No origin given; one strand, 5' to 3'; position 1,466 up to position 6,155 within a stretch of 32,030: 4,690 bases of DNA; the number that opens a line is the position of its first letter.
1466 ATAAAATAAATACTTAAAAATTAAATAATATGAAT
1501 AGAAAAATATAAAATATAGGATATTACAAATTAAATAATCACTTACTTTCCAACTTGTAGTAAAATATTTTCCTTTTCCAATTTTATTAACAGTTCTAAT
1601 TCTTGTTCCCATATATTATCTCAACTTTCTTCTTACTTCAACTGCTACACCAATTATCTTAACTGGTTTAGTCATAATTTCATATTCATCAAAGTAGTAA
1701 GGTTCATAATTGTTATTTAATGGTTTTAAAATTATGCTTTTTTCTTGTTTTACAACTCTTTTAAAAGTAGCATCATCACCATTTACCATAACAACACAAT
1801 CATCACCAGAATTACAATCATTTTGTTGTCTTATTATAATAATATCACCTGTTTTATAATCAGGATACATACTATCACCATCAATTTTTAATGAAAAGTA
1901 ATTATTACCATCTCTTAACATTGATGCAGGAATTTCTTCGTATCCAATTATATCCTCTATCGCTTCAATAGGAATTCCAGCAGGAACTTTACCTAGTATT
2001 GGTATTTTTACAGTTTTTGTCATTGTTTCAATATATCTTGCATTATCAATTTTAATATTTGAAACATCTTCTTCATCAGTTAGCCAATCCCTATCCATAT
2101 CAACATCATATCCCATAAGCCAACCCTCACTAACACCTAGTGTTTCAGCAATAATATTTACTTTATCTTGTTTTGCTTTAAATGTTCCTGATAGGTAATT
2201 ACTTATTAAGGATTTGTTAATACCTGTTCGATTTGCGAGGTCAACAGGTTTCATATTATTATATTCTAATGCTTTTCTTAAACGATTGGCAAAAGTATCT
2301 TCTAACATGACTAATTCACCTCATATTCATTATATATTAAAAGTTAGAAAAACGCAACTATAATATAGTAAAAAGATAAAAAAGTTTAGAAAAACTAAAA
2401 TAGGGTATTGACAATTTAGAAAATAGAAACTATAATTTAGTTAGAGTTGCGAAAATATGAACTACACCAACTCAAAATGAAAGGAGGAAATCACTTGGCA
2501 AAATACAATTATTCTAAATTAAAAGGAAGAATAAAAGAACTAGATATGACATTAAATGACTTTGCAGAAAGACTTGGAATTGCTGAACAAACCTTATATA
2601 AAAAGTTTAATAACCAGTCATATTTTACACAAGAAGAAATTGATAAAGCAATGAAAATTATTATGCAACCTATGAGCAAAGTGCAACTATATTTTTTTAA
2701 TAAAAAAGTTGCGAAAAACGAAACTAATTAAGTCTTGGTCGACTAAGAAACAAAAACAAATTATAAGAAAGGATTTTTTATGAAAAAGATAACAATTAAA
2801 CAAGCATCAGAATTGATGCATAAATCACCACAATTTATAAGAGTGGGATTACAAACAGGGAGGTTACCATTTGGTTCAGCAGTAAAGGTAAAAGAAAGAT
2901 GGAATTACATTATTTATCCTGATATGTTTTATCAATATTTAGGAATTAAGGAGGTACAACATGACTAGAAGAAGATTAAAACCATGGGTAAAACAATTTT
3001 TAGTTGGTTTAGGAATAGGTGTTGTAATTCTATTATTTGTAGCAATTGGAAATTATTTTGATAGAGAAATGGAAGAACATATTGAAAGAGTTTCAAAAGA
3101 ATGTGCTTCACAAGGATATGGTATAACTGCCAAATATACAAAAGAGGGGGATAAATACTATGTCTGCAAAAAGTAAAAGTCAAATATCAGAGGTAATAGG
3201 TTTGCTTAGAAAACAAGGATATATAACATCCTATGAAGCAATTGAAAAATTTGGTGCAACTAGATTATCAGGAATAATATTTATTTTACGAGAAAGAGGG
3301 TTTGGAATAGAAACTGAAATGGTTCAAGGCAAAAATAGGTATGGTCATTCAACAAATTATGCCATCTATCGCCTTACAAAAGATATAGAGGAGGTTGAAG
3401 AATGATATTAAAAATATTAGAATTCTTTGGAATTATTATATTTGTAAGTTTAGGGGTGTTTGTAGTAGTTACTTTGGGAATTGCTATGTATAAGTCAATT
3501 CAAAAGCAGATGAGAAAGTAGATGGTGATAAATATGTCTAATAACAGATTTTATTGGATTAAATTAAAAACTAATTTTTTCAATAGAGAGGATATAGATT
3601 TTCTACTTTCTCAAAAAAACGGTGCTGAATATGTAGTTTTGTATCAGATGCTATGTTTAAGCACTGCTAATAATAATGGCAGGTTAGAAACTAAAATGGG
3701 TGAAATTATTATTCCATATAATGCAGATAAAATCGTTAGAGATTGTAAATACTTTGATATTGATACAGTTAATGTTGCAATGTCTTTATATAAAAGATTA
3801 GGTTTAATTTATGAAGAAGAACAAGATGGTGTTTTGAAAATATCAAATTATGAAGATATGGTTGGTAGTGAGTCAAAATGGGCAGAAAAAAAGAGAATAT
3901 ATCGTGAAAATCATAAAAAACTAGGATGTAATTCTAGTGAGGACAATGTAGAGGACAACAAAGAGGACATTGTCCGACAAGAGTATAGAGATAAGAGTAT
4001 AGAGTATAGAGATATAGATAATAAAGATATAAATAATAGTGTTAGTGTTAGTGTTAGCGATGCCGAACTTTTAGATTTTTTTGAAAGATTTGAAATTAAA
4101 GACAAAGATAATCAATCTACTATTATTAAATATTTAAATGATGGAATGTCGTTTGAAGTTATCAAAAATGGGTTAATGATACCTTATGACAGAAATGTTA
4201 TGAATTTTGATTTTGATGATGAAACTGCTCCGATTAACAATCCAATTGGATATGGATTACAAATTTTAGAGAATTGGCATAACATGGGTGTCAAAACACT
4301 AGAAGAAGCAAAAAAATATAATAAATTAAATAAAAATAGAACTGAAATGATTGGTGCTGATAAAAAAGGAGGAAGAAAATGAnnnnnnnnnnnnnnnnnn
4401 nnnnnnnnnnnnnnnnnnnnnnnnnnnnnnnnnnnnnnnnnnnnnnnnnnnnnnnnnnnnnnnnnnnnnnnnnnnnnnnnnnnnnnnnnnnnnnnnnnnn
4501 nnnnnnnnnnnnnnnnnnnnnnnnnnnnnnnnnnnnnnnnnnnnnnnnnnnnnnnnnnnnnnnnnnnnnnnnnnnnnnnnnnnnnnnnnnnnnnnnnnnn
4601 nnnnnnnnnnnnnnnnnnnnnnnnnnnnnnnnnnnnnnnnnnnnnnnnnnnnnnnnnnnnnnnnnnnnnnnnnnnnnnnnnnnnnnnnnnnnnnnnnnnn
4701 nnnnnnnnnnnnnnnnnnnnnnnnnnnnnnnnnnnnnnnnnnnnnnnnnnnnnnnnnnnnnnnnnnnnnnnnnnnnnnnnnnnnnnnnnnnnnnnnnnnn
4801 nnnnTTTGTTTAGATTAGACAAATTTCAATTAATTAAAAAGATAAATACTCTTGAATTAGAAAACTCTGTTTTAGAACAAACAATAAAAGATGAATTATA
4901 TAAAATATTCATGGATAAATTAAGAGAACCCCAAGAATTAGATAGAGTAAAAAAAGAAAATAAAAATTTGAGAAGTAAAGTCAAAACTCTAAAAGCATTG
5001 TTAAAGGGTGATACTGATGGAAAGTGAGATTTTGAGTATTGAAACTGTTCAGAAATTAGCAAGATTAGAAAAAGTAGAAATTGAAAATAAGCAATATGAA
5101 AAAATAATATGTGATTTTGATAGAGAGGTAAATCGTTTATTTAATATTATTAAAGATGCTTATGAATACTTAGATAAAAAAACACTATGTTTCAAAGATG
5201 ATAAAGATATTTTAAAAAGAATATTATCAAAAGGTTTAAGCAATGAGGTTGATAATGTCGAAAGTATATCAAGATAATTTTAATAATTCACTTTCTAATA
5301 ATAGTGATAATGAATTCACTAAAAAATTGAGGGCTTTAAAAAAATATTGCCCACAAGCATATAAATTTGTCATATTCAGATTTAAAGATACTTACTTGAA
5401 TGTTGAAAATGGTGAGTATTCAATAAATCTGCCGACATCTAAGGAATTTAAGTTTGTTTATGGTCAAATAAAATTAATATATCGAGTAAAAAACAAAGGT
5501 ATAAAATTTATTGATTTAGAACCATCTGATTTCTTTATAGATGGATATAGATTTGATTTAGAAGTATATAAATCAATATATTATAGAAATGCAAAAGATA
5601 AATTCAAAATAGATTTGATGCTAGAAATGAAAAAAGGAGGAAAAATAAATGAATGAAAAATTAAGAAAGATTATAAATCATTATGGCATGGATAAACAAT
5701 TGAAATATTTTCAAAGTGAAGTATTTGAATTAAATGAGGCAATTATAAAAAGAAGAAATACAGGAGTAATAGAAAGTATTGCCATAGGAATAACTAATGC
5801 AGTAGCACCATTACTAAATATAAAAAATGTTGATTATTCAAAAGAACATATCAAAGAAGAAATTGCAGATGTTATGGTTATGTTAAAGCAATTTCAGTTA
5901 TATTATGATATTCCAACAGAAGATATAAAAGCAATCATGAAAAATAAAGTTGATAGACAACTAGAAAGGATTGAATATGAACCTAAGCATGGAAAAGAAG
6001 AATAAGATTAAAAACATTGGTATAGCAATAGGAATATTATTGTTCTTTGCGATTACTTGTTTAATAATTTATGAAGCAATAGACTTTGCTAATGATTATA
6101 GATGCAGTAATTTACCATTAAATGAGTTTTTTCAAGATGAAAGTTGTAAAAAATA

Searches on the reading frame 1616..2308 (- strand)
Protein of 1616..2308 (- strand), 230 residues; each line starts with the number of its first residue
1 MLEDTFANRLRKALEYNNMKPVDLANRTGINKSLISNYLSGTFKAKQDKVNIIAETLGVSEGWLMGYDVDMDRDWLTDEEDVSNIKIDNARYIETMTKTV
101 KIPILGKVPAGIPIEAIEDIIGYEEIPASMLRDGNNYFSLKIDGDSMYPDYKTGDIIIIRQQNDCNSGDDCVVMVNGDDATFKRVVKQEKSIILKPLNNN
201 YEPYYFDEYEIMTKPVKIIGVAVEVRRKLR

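Call 12: search_protein_families(library=phrogs, proteins=[window:1616-2308:-], max_evalue=0.001)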
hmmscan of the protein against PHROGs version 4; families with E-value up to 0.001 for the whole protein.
window:1616-2308:- (230 aa): 15 families
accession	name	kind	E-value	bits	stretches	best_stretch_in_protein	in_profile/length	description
phrog_4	-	transcription regulation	2.6e-45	156.1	1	4-230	135-340/400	transcriptional repressor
phrog_8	-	transcription regulation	1.6e-14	55.1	1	2-95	73-150/346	transcriptional regulator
phrog_2967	-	transcription regulation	2.9e-14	54.2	1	5-80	10-78/225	transcriptional regulator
phrog_8558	-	unknown function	8.7e-13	49.5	1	135-228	18-110/114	-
phrog_811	-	DNA, RNA and nucleotide metabolism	3.5e-11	43.8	1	98-230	8-136/140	UmuD-like protein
phrog_2328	-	transcription regulation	1.1e-10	42.4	1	4-72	14-82/128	transcriptional repressor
phrog_6201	-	transcription regulation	1.7e-09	38.6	1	117-222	3-111/121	CI-like repressor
phrog_3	-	transcription regulation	1e-08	36.4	1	3-91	86-173/430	transcriptional repressor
phrog_1468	-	transcription regulation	1.8e-06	28.4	1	5-61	7-62/67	transcriptional repressor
phrog_5736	-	transcription regulation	2.2e-06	28.8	1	9-67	10-68/133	transcriptional regulator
phrog_2439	-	transcription regulation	2.7e-06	27.5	1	8-66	10-68/367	transcriptional regulator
phrog_4583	-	transcription regulation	2e-05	25.6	1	5-62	10-67/81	transcriptional repressor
phrog_24015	-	unknown function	0.0004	20.4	1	158-215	86-143/507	-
phrog_1994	-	DNA, RNA and nucleotide metabolism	0.00078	20.4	0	8-71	2-65/170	DNA binding protein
phrog_34939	-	unknown function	0.00082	20.1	0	5-71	9-76/280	-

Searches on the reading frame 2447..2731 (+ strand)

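Call 12: search_protein_families(library=phrogs, proteins=[window:2447-2731:+], max_evalue=0.001)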
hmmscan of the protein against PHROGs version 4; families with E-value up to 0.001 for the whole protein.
window:2447-2731:+ (94 aa): 3 families
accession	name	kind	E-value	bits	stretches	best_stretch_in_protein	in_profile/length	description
phrog_3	-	transcription regulation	1.6e-06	29.2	1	10-91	79-154/430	transcriptional repressor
phrog_8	-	transcription regulation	0.00014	22.4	1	21-65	77-121/346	transcriptional regulator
phrog_2439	-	transcription regulation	0.00058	19.8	1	18-77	5-64/367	transcriptional regulator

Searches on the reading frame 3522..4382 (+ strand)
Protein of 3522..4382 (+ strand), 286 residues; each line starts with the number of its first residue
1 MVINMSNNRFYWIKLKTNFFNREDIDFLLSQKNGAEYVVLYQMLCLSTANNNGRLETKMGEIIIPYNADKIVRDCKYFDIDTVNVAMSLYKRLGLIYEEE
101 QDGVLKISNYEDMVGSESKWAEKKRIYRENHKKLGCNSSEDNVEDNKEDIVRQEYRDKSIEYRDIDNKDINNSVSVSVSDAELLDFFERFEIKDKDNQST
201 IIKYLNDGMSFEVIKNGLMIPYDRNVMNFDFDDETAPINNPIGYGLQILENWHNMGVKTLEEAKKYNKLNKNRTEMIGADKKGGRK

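Call 12: search_protein_families(library=phrogs, proteins=[window:3522-4382:+], max_evalue=0.001)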
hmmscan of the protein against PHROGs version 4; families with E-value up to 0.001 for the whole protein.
window:3522-4382:+ (286 aa): 6 families
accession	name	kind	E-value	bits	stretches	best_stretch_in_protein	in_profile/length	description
phrog_5968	-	DNA, RNA and nucleotide metabolism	1.5e-29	104.1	1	6-200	6-202/273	replisome organizer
phrog_186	-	DNA, RNA and nucleotide metabolism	1.1e-24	88.7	1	3-274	13-252/308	DnaD-like helicase loader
phrog_4880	-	DNA, RNA and nucleotide metabolism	7.1e-22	79.2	1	8-170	2-169/304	replisome organizer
phrog_1163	-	unknown function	8.2e-22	79.2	1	8-210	2-187/273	-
phrog_10469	-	DNA, RNA and nucleotide metabolism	5.2e-18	66.4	1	8-256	5-199/305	DnaD-like helicase loader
phrog_6493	-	DNA, RNA and nucleotide metabolism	0.00036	20.9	1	100-273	77-231/261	DnaD-like helicase loader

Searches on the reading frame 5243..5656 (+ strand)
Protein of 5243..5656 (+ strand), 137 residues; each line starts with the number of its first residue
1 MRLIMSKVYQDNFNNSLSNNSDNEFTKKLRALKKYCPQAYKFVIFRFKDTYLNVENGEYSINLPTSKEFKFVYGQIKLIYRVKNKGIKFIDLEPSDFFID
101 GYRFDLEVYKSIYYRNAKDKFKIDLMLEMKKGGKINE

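Call 13: search_protein_families(library=ncbifam, proteins=[window:5243-5656:+], max_evalue=1)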
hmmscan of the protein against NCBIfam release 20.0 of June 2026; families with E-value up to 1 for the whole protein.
window:5243-5656:+ (137 aa): 2 families
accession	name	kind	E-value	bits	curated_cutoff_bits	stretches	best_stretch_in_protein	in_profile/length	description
NF001860.2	PRK00595.1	subfamily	0.029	14.5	50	1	31-46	31-46/49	50S ribosomal protein L33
TIGR01023.1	rpmG_bact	equivalog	0.12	12.7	23.95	1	26-46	32-51/56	50S ribosomal protein L33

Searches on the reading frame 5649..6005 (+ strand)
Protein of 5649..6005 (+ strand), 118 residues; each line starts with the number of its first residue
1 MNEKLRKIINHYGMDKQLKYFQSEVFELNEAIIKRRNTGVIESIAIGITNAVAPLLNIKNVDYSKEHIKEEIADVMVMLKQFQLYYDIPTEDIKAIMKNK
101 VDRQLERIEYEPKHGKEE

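Call 13: search_protein_families(library=ncbifam, proteins=[window:5649-6005:+], max_evalue=1)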
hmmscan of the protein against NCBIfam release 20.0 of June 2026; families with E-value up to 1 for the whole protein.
window:5649-6005:+ (118 aa): 2 families
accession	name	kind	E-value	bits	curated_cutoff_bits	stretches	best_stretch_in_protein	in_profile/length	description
NF009419.0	PRK12784.1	equivalog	0.033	14.3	135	1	23-58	25-59/84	hypothetical protein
NF005683.0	PRK07481.1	subfamily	0.075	12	575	1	41-95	41-94/453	hypothetical protein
